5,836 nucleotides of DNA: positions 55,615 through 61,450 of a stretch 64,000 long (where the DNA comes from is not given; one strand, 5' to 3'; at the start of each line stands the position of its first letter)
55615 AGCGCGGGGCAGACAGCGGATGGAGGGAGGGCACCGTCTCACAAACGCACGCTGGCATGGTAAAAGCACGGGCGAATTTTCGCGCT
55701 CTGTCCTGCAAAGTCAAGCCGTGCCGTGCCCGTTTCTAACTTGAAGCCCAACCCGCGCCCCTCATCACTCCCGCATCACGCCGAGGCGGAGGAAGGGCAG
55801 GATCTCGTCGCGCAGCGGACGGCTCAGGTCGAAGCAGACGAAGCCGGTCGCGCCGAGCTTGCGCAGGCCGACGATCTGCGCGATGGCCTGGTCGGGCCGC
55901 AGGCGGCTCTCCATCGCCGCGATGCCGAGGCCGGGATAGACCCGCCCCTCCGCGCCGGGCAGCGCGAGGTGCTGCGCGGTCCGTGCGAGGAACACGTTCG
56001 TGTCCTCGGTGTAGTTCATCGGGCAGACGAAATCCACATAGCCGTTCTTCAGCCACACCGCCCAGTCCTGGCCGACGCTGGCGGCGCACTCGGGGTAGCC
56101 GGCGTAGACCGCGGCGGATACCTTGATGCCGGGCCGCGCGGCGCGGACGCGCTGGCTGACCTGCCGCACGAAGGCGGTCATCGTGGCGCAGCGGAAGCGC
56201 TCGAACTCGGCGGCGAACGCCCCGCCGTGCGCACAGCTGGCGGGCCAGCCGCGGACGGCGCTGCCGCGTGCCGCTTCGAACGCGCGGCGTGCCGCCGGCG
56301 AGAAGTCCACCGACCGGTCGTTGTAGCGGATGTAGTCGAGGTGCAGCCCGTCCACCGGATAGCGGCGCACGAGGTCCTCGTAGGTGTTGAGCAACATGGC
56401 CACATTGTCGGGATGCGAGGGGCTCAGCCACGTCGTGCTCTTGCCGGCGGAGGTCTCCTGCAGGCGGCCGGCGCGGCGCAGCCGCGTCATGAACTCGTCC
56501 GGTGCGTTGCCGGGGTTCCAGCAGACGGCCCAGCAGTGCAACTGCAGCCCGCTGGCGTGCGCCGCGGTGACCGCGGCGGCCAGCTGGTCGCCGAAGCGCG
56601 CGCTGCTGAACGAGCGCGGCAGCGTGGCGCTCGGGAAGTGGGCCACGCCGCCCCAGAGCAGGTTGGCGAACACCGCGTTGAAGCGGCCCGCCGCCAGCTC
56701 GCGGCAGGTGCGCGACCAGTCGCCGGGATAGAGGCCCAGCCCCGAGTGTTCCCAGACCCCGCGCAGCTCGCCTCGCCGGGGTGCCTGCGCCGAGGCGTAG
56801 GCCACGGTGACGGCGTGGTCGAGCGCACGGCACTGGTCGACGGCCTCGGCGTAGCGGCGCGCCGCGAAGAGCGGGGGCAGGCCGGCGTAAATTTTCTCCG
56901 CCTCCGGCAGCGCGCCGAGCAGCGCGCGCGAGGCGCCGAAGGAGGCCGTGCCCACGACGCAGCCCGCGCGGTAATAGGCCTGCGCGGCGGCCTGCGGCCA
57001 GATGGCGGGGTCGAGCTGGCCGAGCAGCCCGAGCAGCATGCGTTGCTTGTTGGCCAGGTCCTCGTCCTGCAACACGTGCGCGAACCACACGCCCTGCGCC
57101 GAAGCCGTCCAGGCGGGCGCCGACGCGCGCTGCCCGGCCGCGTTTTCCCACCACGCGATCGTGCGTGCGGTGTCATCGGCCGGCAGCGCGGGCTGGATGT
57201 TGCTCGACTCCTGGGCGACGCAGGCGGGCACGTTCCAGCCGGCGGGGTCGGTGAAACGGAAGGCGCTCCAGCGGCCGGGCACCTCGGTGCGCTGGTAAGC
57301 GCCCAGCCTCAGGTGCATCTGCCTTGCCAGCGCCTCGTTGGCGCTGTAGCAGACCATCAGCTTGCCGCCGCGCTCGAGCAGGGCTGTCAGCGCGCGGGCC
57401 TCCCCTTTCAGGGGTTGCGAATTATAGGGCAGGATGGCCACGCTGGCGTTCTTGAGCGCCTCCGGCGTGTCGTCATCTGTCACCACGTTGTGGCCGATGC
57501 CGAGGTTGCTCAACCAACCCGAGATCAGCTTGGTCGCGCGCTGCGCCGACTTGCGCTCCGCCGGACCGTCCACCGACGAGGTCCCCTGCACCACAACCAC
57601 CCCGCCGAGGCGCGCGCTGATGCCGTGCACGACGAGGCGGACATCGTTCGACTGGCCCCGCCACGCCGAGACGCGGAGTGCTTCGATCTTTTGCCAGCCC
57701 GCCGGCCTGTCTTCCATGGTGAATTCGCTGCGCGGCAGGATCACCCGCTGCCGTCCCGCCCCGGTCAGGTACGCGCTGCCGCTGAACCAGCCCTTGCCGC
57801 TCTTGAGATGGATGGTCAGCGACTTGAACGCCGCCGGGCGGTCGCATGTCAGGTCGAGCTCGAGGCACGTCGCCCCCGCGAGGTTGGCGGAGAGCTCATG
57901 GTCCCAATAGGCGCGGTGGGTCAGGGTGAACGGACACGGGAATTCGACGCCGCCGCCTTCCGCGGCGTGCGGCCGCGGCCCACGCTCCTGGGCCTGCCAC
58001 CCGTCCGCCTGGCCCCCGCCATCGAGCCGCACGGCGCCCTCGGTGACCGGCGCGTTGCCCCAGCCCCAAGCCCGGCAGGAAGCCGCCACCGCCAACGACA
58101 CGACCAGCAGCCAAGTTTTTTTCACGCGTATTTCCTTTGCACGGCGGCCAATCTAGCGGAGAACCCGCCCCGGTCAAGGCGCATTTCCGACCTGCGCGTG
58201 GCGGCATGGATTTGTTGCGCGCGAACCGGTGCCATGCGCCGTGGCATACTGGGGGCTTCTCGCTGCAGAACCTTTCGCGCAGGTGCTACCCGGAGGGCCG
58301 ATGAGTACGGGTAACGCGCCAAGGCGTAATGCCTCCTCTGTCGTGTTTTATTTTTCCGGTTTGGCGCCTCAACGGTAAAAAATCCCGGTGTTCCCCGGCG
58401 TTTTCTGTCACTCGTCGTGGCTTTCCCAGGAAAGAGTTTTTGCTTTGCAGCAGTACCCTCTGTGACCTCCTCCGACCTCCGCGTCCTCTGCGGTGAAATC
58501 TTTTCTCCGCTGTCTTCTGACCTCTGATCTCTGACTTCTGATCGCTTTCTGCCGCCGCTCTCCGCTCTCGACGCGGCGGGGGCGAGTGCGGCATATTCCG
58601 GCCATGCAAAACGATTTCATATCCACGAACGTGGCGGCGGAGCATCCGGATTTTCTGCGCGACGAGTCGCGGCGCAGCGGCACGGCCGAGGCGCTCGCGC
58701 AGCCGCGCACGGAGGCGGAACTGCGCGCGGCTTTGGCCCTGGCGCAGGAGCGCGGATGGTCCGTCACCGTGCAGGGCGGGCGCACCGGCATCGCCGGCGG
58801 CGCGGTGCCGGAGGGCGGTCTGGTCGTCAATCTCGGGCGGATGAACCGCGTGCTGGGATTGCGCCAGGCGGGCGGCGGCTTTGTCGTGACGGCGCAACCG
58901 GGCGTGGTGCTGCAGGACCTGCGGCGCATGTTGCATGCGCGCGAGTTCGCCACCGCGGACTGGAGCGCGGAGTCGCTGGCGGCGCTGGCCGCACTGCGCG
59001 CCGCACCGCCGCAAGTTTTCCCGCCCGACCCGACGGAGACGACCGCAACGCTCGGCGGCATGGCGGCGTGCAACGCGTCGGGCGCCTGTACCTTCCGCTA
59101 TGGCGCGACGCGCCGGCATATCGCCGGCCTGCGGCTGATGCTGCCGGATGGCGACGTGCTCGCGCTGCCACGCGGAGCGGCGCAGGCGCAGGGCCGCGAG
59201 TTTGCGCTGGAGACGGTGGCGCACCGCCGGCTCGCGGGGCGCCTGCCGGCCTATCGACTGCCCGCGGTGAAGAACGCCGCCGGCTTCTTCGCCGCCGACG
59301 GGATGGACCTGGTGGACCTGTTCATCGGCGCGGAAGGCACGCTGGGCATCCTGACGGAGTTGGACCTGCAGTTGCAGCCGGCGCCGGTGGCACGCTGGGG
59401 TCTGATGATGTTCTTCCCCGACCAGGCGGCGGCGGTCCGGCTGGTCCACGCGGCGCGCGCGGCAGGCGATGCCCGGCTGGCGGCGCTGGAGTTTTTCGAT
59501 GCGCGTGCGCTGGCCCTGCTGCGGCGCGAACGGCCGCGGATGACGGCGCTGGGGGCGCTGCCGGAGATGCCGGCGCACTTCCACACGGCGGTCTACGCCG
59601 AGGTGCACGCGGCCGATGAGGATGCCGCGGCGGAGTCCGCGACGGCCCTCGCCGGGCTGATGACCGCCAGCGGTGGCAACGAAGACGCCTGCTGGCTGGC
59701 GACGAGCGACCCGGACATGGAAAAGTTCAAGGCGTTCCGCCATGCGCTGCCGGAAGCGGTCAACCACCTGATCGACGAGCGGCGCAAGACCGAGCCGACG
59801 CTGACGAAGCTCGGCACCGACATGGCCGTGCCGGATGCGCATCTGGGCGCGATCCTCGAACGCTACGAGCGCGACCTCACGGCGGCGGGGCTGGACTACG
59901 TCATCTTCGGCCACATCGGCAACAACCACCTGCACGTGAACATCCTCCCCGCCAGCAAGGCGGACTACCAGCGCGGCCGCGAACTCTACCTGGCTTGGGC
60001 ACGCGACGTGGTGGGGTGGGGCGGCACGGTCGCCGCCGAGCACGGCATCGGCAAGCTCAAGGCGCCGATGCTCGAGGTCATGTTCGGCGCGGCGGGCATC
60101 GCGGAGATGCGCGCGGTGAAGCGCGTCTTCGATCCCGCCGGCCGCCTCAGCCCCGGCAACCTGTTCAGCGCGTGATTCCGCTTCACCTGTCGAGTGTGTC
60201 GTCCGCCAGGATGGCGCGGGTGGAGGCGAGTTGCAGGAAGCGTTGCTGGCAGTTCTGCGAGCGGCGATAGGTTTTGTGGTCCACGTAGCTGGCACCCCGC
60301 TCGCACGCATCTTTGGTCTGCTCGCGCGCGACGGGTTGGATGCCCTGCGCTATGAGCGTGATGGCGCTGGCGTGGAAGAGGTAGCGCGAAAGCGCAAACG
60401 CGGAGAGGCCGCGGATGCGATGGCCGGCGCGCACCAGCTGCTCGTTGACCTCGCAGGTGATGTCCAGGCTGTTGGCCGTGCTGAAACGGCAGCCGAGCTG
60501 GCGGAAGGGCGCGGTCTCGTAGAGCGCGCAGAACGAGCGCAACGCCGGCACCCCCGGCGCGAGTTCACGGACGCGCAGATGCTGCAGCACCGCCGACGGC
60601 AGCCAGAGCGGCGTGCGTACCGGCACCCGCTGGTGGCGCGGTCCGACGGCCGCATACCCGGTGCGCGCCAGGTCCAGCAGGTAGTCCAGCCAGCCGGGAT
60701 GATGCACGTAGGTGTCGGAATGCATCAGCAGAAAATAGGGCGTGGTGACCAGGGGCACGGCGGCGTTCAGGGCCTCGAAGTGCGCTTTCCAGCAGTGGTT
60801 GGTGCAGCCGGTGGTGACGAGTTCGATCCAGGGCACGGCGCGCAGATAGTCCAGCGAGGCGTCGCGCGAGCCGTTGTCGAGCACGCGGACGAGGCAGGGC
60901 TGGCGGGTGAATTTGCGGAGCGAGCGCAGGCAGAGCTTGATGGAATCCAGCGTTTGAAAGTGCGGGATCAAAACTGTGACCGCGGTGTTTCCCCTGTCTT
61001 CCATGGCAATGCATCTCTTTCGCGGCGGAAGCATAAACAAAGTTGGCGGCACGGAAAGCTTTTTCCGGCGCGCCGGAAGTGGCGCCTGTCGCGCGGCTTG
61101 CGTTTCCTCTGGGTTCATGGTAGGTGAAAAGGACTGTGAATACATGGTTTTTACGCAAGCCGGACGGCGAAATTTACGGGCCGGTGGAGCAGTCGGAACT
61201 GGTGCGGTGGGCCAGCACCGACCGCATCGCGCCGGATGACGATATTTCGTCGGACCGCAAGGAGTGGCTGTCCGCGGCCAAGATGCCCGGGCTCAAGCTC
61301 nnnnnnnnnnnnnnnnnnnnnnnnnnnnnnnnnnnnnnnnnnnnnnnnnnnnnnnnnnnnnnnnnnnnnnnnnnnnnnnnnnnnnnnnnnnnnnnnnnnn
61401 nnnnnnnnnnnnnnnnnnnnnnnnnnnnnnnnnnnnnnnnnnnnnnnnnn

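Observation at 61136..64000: Giant coiled-coil protein with tandem GYF-like N-terminal domains and internal 168-bp and 84-bp tandem repeats, invisible to the ORF track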

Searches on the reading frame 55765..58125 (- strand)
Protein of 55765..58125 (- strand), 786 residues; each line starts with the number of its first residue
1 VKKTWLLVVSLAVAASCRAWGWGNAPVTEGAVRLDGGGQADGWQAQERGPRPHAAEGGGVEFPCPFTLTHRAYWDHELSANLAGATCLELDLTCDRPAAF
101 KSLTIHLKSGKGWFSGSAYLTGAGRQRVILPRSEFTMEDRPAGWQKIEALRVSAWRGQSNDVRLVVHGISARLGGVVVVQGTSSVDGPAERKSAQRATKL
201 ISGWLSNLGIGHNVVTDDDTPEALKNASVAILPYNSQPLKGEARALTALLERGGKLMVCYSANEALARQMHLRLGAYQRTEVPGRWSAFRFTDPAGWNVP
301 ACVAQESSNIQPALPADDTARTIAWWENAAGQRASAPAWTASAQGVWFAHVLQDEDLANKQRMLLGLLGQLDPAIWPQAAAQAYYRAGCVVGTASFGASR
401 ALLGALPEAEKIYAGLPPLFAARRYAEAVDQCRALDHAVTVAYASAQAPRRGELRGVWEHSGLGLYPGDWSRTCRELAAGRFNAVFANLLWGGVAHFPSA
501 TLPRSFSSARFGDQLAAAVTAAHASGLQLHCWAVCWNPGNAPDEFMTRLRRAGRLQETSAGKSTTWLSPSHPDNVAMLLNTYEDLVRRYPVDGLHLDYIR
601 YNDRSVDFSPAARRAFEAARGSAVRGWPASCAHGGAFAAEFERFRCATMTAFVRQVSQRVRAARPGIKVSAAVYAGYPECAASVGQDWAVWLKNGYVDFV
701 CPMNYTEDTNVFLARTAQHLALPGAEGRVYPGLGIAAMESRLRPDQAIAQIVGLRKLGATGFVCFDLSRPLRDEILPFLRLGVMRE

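Call 55: search_protein_families(library=pfam, proteins=[window:55765-58125:-], max_evalue=0.01)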
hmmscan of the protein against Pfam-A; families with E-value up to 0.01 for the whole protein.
window:55765-58125:- (786 aa): 3 families
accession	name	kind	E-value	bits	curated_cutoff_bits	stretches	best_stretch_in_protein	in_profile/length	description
PF02638.21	GHL10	-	4.4e-19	69.1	27.9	1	473-715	24-271/311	Glycosyl hydrolase-like 10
PF14883.12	GHL13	-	1.1e-05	25.1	27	1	546-692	98-245/324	Hypothetical glycosyl hydrolase family 13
PF13200.12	DUF4015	-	0.00049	19.7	27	1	588-705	135-226/313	Putative glycosyl hydrolase domain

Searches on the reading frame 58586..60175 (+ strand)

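Call 55: search_protein_families(library=pfam, proteins=[window:58586-60175:+], max_evalue=0.01)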
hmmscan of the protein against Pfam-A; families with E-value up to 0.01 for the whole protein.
window:58586-60175:+ (529 aa): 2 families
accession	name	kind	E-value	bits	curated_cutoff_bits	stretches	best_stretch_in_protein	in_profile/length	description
PF02913.24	FAD-oxidase_C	-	1.5e-38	133.4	21.2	1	273-525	8-247/248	FAD linked oxidases, C-terminal domain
PF01565.28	FAD_binding_4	-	1.2e-28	99.9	26.4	2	35-129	2-95/139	FAD binding domain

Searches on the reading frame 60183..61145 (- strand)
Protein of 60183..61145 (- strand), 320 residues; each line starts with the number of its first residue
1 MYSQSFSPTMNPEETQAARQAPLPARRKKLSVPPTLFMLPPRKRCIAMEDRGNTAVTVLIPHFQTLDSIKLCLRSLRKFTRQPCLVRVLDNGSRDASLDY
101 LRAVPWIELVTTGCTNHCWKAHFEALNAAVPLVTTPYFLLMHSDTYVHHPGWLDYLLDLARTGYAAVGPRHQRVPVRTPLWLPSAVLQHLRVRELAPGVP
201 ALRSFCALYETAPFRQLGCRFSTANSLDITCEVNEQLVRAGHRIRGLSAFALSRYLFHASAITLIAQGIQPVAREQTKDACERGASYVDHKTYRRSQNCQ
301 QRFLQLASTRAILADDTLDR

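Call 10: search_protein_families(library=pfam, proteins=[window:60183-61145:-], max_evalue=0.001)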
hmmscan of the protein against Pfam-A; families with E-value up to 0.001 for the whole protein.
window:60183-61145:- (320 aa): 2 families
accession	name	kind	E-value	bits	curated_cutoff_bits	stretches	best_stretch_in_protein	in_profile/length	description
PF00535.33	Glycos_transf_2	-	1e-11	45.5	23.3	1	57-217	1-167/168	Glycosyl transferase family 2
PF13641.12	Glyco_tranf_2_3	-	0.00059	20.3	27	1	56-185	3-136/230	Glycosyltransferase like family 2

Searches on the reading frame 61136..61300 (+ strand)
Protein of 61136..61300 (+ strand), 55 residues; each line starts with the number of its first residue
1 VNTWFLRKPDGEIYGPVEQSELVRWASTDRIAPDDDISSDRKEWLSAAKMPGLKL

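Call 61: search_protein_families(library=pfam, proteins=[window:61136-61300:+], max_evalue=10)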
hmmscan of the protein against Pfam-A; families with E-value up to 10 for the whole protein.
seq(55 aa): 2 families
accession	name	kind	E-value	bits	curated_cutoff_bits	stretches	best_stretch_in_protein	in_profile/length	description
PF14237.11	GYF_2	-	1.1e-05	25.5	25.8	1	4-53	1-50/50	GYF domain 2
PF02213.21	GYF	-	0.043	13.9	25.7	1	4-27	1-24/45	GYF domain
